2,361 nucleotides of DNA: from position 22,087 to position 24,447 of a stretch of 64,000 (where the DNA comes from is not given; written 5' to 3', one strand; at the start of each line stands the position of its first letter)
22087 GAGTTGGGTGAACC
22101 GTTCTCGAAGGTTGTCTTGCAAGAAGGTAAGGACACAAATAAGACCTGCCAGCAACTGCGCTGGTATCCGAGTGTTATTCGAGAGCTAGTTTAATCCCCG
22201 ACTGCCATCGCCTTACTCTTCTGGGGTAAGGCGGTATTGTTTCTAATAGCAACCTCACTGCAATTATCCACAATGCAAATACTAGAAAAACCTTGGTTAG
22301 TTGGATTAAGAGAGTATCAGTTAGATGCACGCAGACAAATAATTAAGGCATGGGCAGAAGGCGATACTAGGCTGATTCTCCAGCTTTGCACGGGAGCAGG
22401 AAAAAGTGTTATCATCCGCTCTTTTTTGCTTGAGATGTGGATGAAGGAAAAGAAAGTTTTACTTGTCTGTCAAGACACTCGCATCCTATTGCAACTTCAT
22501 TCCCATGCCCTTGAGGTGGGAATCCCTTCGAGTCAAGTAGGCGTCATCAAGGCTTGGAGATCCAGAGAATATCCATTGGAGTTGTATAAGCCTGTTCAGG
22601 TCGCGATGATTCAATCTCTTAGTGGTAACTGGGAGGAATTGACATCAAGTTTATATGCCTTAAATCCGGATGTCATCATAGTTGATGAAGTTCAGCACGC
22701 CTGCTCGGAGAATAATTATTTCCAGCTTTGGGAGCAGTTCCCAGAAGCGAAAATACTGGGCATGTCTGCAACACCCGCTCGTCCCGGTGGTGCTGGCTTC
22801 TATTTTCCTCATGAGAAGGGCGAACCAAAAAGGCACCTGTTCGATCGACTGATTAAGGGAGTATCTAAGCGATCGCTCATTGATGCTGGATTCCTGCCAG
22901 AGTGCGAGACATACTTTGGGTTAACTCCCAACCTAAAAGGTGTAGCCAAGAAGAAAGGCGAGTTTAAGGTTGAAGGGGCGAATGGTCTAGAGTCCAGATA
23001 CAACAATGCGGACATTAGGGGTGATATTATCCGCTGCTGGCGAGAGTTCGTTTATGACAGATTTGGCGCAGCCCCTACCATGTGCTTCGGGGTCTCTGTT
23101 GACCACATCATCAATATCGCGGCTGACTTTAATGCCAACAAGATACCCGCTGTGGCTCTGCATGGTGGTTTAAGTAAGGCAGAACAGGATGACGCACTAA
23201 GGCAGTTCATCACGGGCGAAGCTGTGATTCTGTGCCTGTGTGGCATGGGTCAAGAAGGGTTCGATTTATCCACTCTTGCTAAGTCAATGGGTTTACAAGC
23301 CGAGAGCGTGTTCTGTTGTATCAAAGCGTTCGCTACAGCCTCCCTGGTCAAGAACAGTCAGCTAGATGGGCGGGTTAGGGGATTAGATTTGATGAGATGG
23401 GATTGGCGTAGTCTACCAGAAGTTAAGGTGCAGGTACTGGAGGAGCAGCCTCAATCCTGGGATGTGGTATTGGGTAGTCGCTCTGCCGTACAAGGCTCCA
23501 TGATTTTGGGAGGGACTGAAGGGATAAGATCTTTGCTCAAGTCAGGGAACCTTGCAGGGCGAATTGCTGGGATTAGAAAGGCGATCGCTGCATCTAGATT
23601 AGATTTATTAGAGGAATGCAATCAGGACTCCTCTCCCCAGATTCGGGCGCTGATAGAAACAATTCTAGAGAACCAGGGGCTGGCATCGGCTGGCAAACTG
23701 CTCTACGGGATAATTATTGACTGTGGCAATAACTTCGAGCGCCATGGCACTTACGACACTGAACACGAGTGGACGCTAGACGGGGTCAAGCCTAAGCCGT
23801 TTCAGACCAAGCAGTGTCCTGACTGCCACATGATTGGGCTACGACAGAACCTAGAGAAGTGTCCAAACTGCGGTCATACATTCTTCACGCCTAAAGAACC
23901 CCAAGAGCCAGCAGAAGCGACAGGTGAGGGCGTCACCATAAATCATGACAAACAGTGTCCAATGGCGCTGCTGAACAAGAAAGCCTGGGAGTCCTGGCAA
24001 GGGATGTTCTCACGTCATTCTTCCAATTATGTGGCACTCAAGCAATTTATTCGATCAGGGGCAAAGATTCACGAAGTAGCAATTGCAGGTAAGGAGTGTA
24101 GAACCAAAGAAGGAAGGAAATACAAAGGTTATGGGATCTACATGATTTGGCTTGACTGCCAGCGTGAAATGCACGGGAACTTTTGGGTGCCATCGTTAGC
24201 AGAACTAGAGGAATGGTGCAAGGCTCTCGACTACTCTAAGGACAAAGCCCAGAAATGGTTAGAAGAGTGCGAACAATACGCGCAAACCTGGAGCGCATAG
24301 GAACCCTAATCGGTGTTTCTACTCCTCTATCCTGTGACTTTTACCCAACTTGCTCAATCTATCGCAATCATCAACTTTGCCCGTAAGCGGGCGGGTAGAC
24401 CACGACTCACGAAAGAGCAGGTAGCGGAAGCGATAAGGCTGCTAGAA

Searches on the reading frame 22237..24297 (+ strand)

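Call 39: search_protein_families(library=phrogs, proteins=[window:22237-24297:+], max_evalue=0.001)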
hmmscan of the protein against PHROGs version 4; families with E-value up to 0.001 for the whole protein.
window:22237-24297:+ (687 aa): 3 families
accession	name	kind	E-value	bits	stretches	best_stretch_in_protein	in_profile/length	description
phrog_16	-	DNA, RNA and nucleotide metabolism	3.1e-47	162.4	1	24-381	273-584/986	DNA helicase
phrog_16694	-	unknown function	6.5e-05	22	1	17-153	266-410/1010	-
phrog_16259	-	DNA, RNA and nucleotide metabolism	0.00047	20.5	1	25-90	119-179/330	DNA helicase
